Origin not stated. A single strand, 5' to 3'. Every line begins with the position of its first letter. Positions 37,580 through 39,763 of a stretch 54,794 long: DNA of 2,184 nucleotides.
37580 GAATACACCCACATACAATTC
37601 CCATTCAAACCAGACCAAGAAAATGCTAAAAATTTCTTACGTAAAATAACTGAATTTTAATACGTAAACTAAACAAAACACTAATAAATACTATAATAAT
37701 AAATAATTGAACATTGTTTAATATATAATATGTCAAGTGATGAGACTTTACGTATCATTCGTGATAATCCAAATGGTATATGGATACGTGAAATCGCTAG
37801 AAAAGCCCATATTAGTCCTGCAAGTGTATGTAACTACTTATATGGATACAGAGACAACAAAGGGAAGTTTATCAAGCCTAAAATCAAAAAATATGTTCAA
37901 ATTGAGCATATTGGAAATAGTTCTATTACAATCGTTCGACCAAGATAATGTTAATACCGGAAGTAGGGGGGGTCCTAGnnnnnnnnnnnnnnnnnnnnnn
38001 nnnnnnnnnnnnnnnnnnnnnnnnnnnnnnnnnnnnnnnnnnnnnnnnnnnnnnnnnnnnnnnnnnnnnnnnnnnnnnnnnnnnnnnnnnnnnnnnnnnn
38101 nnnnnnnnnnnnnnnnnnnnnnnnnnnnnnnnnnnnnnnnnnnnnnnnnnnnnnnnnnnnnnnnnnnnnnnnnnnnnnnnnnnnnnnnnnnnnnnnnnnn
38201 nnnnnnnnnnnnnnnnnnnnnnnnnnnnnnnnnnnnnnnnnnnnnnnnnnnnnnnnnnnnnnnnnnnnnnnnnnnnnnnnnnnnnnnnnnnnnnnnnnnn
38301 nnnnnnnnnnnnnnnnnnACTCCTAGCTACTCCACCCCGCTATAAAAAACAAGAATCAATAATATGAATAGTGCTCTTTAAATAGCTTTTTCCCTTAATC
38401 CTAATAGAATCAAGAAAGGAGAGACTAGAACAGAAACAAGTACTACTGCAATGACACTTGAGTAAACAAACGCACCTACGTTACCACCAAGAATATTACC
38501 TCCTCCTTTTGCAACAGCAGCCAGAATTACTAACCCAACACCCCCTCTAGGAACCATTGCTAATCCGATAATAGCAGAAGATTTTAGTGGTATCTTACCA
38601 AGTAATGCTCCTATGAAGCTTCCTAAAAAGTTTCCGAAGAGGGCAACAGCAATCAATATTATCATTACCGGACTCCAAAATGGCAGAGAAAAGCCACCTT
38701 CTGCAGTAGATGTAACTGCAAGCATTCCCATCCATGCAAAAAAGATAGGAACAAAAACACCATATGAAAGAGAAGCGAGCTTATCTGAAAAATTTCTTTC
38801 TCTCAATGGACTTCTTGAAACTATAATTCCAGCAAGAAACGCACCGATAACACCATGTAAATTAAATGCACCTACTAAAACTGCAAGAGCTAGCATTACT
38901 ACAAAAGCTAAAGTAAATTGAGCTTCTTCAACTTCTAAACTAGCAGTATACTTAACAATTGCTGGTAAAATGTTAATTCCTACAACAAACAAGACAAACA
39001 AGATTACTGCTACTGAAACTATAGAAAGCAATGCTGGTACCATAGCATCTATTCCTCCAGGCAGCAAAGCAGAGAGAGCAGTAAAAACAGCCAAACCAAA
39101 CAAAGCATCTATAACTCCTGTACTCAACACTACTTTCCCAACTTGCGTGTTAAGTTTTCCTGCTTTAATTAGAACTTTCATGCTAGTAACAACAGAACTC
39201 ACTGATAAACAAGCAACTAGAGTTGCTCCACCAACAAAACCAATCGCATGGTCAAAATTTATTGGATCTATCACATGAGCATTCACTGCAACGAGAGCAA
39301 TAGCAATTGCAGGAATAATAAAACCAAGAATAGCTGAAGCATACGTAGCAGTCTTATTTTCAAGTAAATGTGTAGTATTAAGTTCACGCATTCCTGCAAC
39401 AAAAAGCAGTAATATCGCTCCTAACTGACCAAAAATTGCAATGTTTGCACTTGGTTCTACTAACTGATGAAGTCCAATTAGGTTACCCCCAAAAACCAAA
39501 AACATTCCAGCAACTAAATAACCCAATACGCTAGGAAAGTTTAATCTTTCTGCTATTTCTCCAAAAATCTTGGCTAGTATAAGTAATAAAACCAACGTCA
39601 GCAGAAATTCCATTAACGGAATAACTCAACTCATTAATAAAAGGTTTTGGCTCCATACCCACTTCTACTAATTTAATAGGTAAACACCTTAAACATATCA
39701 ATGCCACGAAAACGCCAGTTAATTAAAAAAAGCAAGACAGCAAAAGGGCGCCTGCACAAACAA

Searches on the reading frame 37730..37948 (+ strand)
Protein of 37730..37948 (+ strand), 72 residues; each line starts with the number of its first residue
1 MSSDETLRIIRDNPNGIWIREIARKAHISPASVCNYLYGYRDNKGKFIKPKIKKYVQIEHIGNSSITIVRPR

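Call 10: search_protein_families(library=pfam, max_evalue=0.1, proteins=[window:37730-37948:+])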
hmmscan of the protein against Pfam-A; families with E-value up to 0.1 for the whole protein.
window:37730-37948:+ (72 aa): 3 families
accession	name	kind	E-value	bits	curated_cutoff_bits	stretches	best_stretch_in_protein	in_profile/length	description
PF13412.12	HTH_24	-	0.029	14.4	21.9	1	7-33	9-34/48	Winged helix-turn-helix DNA-binding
PF01047.28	MarR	-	0.06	13.7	24.6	1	6-33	8-34/59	MarR family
PF09339.16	HTH_IclR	-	0.07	13.4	22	1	7-38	9-40/52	IclR helix-turn-helix domain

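Call 69: search_protein_families(library=ncbifam, max_evalue=0.01, proteins=[window:37730-37948:+])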
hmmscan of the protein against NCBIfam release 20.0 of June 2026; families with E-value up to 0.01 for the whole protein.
window:37730-37948:+ (72 aa): 0 families

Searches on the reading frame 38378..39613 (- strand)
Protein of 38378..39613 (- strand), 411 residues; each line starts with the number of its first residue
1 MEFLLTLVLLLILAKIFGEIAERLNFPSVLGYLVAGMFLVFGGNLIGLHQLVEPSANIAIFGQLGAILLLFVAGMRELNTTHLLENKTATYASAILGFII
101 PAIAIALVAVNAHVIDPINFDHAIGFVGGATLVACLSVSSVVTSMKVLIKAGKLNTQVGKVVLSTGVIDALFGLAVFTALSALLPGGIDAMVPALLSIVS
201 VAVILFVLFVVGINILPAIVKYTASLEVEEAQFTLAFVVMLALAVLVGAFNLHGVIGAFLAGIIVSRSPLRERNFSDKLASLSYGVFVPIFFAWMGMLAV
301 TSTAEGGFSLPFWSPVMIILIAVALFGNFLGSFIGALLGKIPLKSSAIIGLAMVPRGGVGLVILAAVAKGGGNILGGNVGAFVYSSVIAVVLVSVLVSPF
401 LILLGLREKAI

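Call 23: search_protein_families(library=pfam, max_evalue=0.001, proteins=[window:38378-39613:-])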
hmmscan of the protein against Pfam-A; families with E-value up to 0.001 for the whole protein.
window:38378-39613:- (411 aa): 1 family
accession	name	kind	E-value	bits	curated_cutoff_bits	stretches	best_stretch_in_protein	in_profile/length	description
PF00999.27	Na_H_Exchanger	-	3.9e-41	141.6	26.2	1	9-401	2-373/375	Sodium/hydrogen exchanger, transmembrane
